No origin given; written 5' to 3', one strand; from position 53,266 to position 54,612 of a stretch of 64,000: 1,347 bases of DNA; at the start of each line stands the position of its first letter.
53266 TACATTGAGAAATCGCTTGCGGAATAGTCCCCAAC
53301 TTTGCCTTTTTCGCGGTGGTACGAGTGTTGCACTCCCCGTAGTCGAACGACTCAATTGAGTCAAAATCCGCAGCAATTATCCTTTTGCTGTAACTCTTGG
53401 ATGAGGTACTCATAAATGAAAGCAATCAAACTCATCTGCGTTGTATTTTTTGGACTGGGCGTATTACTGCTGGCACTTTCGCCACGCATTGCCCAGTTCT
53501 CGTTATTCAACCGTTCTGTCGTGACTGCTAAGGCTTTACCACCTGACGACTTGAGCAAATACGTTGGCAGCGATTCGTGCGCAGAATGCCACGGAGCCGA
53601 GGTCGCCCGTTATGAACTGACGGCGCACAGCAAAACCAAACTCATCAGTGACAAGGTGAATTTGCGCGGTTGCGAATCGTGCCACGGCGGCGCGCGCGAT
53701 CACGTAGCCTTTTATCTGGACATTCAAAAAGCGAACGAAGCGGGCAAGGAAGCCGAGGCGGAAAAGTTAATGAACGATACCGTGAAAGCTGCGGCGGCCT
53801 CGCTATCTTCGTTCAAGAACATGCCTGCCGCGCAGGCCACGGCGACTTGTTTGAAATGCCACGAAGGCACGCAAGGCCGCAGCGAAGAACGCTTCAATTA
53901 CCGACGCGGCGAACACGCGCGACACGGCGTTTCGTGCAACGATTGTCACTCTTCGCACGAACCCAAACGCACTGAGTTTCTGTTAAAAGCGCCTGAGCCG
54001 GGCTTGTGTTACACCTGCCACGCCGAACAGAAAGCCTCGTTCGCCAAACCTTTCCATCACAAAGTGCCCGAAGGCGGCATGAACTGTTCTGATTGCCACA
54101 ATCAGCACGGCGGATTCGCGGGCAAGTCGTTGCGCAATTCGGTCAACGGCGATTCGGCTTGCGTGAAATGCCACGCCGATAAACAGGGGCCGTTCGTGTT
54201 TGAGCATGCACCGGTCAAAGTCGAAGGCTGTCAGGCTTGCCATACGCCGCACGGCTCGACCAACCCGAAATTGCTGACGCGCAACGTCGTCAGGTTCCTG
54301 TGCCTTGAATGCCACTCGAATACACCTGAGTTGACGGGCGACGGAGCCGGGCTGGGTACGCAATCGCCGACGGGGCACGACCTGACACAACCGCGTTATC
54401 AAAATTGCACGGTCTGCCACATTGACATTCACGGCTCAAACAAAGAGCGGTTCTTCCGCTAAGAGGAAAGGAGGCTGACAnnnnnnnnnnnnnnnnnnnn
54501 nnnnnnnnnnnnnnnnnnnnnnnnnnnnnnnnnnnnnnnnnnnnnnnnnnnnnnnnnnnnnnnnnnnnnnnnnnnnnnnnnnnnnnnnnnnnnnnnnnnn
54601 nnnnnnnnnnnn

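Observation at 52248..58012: MtoAB/PioAB/MtrAB-type porin-cytochrome extracellular electron transfer cluster with CymA-like and monoheme partners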

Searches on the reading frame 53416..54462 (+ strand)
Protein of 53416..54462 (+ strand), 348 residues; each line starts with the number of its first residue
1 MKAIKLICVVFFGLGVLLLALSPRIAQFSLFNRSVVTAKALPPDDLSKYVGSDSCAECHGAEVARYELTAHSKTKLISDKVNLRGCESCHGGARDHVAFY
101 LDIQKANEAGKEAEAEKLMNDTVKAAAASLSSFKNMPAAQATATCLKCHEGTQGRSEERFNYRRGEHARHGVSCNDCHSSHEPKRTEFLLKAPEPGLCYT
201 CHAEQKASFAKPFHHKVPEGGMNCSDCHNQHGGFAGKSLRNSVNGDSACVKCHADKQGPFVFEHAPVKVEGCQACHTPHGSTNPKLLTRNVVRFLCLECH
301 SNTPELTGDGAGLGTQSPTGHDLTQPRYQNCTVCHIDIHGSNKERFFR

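Call 3: search_protein_families(library=pfam, proteins=[window:53416-54462:+], max_evalue=1)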
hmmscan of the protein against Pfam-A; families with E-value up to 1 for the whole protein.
window:53416-54462:+ (348 aa): 10 families
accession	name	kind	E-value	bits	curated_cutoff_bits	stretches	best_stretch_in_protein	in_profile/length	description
PF09699.15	Paired_CXXCH_1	-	1.4e-32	111.5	20.6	4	264-303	1-39/41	Doubled CXXCH motif (Paired_CXXCH_1)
PF14522.11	Cytochrome_C7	-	3.5e-15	56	24.8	4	213-277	7-67/67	Cytochrome c7 and related cytochrome c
PF14537.11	Cytochrom_c3_2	-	2.3e-14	54.1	25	3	167-253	2-78/79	Cytochrome c3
PF22113.1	Mtrc-MtrF_II-IV_dom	-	3.1e-11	43.5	30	5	246-282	6-41/176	Outer membrane cytochrome MtrC/MtrF-like, domains II/IV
PF22678.1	Cytochrom_c_NrfB-like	-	5.7e-06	27.2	27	2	123-184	29-71/89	Cytochrome c-type protein NrfB-like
PF02085.21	Cytochrom_CIII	-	6.2e-06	26.9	22.9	2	166-253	24-101/101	Class III cytochrome C family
PF13435.11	Cytochrome_C554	-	3.8e-05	25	20.8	2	86-179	2-84/84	Cytochrome c554 and c-prime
PF03264.19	Cytochrom_NNT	-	0.011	15.9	24.1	1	129-184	23-78/174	NapC/NirT cytochrome c family, N-terminal region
PF05495.17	zf-CHY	-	0.13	13.2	31.3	0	271-303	20-52/68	CHY zinc finger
PF22268.1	DUF6954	-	0.51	10.4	27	1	5-20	12-27/58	Family of unknown function (DUF6954)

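Call 4: search_protein_families(library=ncbifam, proteins=[window:53416-54462:+], max_evalue=1)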
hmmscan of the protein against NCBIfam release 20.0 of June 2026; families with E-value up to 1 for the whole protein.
window:53416-54462:+ (348 aa): 11 families
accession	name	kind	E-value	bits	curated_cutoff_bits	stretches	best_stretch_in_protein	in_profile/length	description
TIGR03508.1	decahem_SO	subfamily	3.7e-72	242.9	192.2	1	51-344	1-257/258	DmsE family decaheme c-type cytochrome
NF041028.1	decahem_GSU2203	exception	1.7e-58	198.3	325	1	40-342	24-302/317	GSU2203 family decaheme c-type cytochrome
TIGR01905.1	paired_CXXCH_1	subfamily_domain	1e-27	95.7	25.2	3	264-302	1-38/41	doubled CXXCH domain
TIGR03153.1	cytochr_NrfH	equivalog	2.1e-09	37.6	134.2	3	193-245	26-75/138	cytochrome c nitrite reductase small subunit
NF041198.1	UshA_like_PCGU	equivalog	2.1e-07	29.9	275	3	140-206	440-512/519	UshA-like (seleno)protein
NF008659.0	PRK11659.1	equivalog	4.6e-05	23.2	184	3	53-208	47-173/188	cytochrome c nitrite reductase pentaheme subunit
TIGR03146.1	cyt_nit_nrfB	equivalog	0.00015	22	166.6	3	54-206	13-145/145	cytochrome c nitrite reductase pentaheme subunit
NF040967.1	cytc_ExtN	equivalog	0.0012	17.7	200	1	165-216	34-83/415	selenite/tellurite reduction operon c-type cytochrome ExtN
NF040968.1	FeS_ExtO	equivalog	0.002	17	200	1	165-216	34-83/416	selenite/tellurite reduction operon b-type cytochrome iron-sulfur cluster-binding subunit ExtO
NF045722.1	c3_cytochr_TmcA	equivalog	0.0038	17.1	114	2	115-207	28-115/125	acidic tetraheme cytochrome c3 TmcA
TIGR04315.1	octaheme_Shew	subfamily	0.0045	16.1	375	2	215-280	181-254/440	tetrathionate reductase family octaheme c-type cytochrome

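Call 6: search_solved_structures(query=window:53416-54462:+, max_evalue=0.01)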
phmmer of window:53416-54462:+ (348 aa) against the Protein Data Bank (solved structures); distinct sequences matched with E-value up to 0.01: 3.
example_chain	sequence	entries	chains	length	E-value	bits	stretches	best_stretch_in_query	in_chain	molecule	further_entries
6r2q_A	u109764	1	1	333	4e-29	105.4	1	136-343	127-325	Cystathionine beta-synthase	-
6f0k_A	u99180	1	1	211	0.003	20.4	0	161-211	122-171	Cytochrome c family protein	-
2ozy_A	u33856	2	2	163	0.004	19.9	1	125-263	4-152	Cytochrome c-type protein nrfB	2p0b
